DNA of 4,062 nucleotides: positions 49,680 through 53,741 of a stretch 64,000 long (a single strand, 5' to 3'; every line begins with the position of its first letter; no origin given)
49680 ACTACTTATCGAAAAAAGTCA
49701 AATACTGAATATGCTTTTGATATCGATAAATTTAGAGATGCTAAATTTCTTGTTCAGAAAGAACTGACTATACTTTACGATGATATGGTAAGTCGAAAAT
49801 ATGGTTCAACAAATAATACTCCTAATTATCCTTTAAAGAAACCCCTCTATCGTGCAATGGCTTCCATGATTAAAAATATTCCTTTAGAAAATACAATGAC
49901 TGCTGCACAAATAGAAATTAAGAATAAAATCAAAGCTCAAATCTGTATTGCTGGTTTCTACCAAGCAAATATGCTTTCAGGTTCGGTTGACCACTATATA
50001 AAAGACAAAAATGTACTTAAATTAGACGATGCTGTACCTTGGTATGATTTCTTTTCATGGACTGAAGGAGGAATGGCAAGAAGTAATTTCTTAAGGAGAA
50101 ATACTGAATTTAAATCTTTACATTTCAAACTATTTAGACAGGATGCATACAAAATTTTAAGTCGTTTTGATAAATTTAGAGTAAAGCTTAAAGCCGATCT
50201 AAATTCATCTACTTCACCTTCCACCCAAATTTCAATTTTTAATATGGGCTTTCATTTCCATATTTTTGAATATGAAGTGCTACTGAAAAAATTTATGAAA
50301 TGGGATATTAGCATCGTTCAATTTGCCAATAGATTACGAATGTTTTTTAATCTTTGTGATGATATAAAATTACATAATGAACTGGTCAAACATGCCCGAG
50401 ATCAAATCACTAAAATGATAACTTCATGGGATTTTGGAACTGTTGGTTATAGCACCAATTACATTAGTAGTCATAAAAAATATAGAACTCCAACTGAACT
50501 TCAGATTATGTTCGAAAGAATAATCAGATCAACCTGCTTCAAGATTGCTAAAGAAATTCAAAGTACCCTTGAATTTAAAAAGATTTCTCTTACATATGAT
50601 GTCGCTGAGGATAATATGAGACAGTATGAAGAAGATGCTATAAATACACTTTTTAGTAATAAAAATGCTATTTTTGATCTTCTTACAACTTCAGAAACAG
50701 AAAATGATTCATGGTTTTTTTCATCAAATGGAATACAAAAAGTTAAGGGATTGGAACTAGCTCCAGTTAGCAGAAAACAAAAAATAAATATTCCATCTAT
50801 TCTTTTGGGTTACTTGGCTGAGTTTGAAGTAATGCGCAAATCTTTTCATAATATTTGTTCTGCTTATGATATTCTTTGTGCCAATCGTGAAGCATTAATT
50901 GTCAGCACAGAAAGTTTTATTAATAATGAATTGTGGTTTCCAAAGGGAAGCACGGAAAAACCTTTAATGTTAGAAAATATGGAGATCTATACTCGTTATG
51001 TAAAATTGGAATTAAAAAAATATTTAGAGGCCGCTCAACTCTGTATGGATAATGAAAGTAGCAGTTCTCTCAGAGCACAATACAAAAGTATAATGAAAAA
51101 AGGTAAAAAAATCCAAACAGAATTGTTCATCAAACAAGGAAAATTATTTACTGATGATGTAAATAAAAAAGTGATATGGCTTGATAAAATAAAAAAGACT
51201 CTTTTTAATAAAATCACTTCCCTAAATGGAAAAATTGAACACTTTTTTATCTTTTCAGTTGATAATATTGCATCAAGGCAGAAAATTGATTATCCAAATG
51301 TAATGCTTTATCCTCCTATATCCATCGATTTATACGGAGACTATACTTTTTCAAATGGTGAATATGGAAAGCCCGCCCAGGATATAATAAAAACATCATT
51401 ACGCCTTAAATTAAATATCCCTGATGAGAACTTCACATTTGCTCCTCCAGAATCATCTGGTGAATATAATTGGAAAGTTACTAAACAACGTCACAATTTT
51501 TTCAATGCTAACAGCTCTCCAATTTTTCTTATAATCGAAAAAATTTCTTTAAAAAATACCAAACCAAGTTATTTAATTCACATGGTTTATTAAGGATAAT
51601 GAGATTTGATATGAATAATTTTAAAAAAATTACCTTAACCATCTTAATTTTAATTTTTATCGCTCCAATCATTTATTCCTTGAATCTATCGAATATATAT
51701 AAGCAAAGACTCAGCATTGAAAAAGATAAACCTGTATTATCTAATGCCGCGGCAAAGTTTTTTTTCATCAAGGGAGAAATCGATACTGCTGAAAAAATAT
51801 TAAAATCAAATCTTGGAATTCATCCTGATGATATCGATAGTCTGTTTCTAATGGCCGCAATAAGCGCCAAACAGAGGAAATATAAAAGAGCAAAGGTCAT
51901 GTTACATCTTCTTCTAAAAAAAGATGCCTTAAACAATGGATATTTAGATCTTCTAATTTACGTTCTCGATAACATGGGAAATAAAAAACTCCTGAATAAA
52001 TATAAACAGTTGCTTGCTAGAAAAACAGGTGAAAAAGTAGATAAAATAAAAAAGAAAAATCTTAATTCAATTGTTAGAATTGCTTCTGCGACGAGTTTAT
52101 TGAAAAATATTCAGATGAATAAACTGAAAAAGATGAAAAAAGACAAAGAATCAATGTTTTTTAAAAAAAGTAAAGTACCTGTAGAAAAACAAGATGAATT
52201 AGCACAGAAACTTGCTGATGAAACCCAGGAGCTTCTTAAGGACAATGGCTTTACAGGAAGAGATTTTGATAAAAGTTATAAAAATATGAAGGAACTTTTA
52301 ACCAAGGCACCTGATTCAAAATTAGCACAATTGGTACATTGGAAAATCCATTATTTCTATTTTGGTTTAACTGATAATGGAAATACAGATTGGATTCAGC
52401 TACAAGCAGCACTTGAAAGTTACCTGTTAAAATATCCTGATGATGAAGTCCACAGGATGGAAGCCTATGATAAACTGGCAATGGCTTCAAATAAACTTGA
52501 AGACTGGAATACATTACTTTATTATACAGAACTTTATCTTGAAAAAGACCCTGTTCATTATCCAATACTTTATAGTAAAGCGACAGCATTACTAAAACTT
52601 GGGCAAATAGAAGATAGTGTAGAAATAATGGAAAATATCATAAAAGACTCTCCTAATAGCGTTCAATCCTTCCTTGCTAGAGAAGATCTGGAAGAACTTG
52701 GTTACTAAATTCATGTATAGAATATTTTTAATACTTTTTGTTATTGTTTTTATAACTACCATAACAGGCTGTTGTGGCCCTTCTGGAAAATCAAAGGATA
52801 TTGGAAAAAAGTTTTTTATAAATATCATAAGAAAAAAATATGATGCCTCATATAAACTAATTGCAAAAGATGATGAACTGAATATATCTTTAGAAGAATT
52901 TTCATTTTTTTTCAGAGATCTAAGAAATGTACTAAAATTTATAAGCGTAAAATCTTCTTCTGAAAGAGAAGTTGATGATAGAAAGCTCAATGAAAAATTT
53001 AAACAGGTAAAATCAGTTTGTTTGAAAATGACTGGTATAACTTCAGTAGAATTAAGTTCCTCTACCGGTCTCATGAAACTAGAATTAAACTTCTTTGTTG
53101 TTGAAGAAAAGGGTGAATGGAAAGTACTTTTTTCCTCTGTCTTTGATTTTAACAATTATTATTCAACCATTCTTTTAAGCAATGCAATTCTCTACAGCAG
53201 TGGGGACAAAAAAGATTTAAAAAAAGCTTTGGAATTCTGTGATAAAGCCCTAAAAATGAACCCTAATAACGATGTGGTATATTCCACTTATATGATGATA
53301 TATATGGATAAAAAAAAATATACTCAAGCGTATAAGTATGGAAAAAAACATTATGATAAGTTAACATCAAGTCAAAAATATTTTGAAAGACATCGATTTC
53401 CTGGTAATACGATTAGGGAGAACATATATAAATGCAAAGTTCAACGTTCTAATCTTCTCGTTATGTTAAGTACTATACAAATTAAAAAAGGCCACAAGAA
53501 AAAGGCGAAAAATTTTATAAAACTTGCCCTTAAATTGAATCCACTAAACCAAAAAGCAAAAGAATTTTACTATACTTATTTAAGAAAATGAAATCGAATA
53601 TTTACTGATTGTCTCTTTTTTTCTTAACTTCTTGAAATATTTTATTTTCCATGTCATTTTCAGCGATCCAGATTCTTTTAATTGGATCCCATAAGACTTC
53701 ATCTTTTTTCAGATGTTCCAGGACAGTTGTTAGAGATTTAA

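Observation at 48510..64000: Inverted duplication of a three-gene module: large secreted protein, secreted TPR-like protein and HEAT-repeat single-TM protein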

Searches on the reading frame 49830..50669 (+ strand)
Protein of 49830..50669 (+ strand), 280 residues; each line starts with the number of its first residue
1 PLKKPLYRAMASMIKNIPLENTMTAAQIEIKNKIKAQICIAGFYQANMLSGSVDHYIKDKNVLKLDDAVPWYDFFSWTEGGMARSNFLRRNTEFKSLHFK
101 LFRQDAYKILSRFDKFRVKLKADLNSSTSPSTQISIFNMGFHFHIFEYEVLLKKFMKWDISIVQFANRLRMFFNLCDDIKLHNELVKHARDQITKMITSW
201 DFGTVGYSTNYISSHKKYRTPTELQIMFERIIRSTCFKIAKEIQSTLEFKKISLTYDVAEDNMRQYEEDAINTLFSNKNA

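Call 89: search_protein_families(library=pfam, proteins=[window:49830-50669:+], max_evalue=5)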
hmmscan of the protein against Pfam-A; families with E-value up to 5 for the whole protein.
seq(280 aa): 1 family
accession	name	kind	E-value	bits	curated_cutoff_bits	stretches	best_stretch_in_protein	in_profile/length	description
PF11568.13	Med29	-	0.021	15.5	25.2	1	162-248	48-131/139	Mediator complex subunit 29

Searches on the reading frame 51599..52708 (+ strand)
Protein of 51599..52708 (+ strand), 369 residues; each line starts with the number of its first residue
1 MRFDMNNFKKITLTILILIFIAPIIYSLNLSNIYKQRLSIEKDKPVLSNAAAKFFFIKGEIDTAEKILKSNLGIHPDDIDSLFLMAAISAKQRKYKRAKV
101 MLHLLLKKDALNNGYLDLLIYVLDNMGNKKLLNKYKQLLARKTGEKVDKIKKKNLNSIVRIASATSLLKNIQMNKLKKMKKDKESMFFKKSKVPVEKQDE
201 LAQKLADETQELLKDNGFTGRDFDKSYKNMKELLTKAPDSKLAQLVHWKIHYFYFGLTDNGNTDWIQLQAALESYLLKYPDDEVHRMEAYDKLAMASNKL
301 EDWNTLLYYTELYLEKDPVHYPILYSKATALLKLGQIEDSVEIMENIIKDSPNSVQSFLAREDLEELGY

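Call 7: search_protein_families(library=pfam, proteins=[window:51599-52708:+], max_evalue=0.01)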
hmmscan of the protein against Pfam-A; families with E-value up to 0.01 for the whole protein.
window:51599-52708:+ (369 aa): 9 families
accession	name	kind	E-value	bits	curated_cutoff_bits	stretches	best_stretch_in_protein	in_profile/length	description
PF14559.12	TPR_19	-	1.1e-09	38.9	25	1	58-112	4-58/68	Tetratricopeptide repeat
PF13431.12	TPR_17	-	4.2e-07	30.2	24.4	0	313-340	5-32/34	Tetratricopeptide repeat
PF25064.1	ARM_TT21_5th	-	4.3e-06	27.5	27.8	0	83-184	5-103/117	TT21 fifth ARM repeats domain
PF13174.12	TPR_6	-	6.2e-06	27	26.3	0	324-354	3-33/33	Tetratricopeptide repeat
PF13428.12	TPR_14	-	1.2e-05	25.9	23.5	0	324-356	4-36/44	Tetratricopeptide repeat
PF12895.13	ANAPC3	-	6.7e-05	23.5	27.2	0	52-98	30-75/82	Anaphase-promoting complex, cyclosome, subunit 3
PF14853.12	Fis1_TPR_C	-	0.0018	18.8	25.3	0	80-125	2-47/53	Fis1 C-terminal tetratricopeptide repeat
PF07719.23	TPR_2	-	0.0059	17.1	27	0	323-353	3-33/34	Tetratricopeptide repeat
PF13371.12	TPR_9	-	0.0073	16.7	35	0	301-362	9-70/73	Tetratricopeptide repeat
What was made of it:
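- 51599..52708 (+): TPRl1: a 369-aa periplasmic protein (signal peptide, no lipobox) with an N-terminal and a C-terminal TPR block. It starts 5 nt after big1 ends. Pfam TPR_19 at 38.9 bits (cut-off 25), plus TPR_17, TPR_6 and TPR_14 above their cut-offs (call 7).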

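Call 8: search_protein_families(library=ncbifam, proteins=[window:51599-52708:+], max_evalue=0.01)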
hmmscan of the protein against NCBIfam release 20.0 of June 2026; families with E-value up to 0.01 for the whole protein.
window:51599-52708:+ (369 aa): 6 families
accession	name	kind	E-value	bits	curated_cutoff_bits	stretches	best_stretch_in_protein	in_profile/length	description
NF040959.1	MamA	equivalog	3.5e-06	26.6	200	0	286-356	36-106/204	magnetosome protein MamA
TIGR02917.1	PEP_TPR_lipo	equivalog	2.4e-05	22.4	312.2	1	34-145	454-566/899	XrtA/PEP-CTERM system TPR-repeat protein PrsT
TIGR02521.1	type_IV_pilW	equivalog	5.4e-05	22.8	154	1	58-142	148-232/234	type IV pilus biogenesis/stability protein PilW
TIGR03939.1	PGA_TPR_OMP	equivalog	0.00042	18.6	366.65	1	62-164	103-204/800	poly-beta-1,6 N-acetyl-D-glucosamine export porin PgaA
NF052415.1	T3SS_chap_SctY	equivalog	0.00057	20.4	70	0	59-110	20-71/106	type III secretion apparatus assembly chaperone SctY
NF047558.1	TPR_END_plus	domain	0.0082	16.1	32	0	324-367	2-45/56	TPR end-of-group domain-containing protein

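Call 62: search_protein_families(library=padloc, proteins=[window:51599-52708:+], max_evalue=0.01)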
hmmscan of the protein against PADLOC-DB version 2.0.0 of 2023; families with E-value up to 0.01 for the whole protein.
window:51599-52708:+ (369 aa): 0 families

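Call 63: search_protein_families(library=phrogs, proteins=[window:51599-52708:+], max_evalue=0.01)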
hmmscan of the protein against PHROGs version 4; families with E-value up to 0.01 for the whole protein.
window:51599-52708:+ (369 aa): 0 families

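Call 96: find_related_loci(query=A4, collection=viral_contigs, flank=10000)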
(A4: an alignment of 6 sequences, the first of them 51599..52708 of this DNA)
Query A4 (369 aa) in viral_contigs; peptide patterns used: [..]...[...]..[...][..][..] (x = any residue, [..] = any of these).
24 stretches matched a pattern, but none encodes a relative of the query by tblastn (E <= 1e-3).

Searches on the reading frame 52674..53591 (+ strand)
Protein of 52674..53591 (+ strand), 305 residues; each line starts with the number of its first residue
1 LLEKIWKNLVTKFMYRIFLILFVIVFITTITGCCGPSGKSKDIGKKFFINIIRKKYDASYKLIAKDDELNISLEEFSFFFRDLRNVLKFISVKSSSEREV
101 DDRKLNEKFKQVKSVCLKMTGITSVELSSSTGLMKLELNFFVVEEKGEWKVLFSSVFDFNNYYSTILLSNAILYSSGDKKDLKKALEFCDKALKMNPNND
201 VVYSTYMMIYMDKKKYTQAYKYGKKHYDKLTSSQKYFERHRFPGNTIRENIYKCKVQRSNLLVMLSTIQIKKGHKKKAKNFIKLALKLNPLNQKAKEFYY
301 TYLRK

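Call 7: search_protein_families(library=pfam, proteins=[window:52674-53591:+], max_evalue=0.01)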
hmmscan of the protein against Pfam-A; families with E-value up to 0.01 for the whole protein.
window:52674-53591:+ (305 aa): 9 families
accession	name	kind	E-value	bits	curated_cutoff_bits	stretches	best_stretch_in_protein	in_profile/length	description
PF07719.23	TPR_2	-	2.8e-08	33.7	27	0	179-199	14-34/34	Tetratricopeptide repeat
PF13181.12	TPR_8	-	1.3e-06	28.5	25.7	1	261-290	3-32/34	Tetratricopeptide repeat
PF14559.12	TPR_19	-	1.8e-06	28.6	25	1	180-220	5-45/68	Tetratricopeptide repeat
PF00515.34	TPR_1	-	6.8e-06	26.1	27.8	1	179-199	14-34/34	Tetratricopeptide repeat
PF23914.1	TPR_CcmH_CycH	-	7.3e-06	26.3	42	1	172-228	93-149/158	Cytochrome c-type biogenesis protein H TPR domain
PF13429.12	TPR_15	-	0.00011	22.2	26.2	0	182-218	162-198/280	Tetratricopeptide repeat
PF06589.16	CRA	-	0.0014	19.1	26.6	1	15-125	6-102/123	Circumsporozoite-related antigen (CRA)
PF25063.1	ARM_TT21_C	-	0.0062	16.9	35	0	263-298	99-134/209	Tetratricopeptide repeat protein 21 C-terminal ARM domain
PF14853.12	Fis1_TPR_C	-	0.0071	17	25.3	0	180-199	15-34/53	Fis1 C-terminal tetratricopeptide repeat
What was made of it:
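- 52713..53591 (+): TPR lipoprotein of about 292 aa from the ATG at 52713 (signal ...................|C). It is present only in copy 1, between TPRl1 and HEAT1. Pfam TPR_2, TPR_8 and TPR_19 (call 7).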

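Call 8: search_protein_families(library=ncbifam, proteins=[window:52674-53591:+], max_evalue=0.01)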
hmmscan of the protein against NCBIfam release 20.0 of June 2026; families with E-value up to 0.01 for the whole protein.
window:52674-53591:+ (305 aa): 6 families
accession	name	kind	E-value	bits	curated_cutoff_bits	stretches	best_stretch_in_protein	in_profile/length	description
TIGR02917.1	PEP_TPR_lipo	equivalog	1.4e-06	26.5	312.2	1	176-225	814-862/899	XrtA/PEP-CTERM system TPR-repeat protein PrsT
TIGR02521.1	type_IV_pilW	equivalog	0.00052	19.6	154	0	178-226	147-195/234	type IV pilus biogenesis/stability protein PilW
NF041237.1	CAS_csx29_CRASP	exception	0.0027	16.6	300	1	173-299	48-174/670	type III-E CRISPR-associated TPR-CHAT protein Csx29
NF007540.1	PRK10153.1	equivalog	0.0039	16.1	400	1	173-255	351-429/516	lysine decarboxylation/transport transcriptional activator CadC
NF002725.1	PRK02603.1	equivalog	0.0069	16.4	143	0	164-219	72-125/173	photosystem I assembly protein Ycf3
NF033758.1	gliding_GltE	equivalog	0.0094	15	225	0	179-219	167-207/411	adventurous gliding motility TPR repeat lipoprotein GltE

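Call 62: search_protein_families(library=padloc, proteins=[window:52674-53591:+], max_evalue=0.01)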
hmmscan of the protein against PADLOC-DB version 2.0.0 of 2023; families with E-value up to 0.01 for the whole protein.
window:52674-53591:+ (305 aa): 0 families

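Call 63: search_protein_families(library=phrogs, proteins=[window:52674-53591:+], max_evalue=0.01)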
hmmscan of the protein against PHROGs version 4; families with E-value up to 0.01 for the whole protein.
window:52674-53591:+ (305 aa): 1 family
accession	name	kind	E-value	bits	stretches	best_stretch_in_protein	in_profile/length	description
phrog_20642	-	unknown function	1.3e-19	71.9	1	17-296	7-271/280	-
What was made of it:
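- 52713..53591 (+): Matches phrog_20642 (unknown function) at E=1.3e-19 over nearly its full length (call 63).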
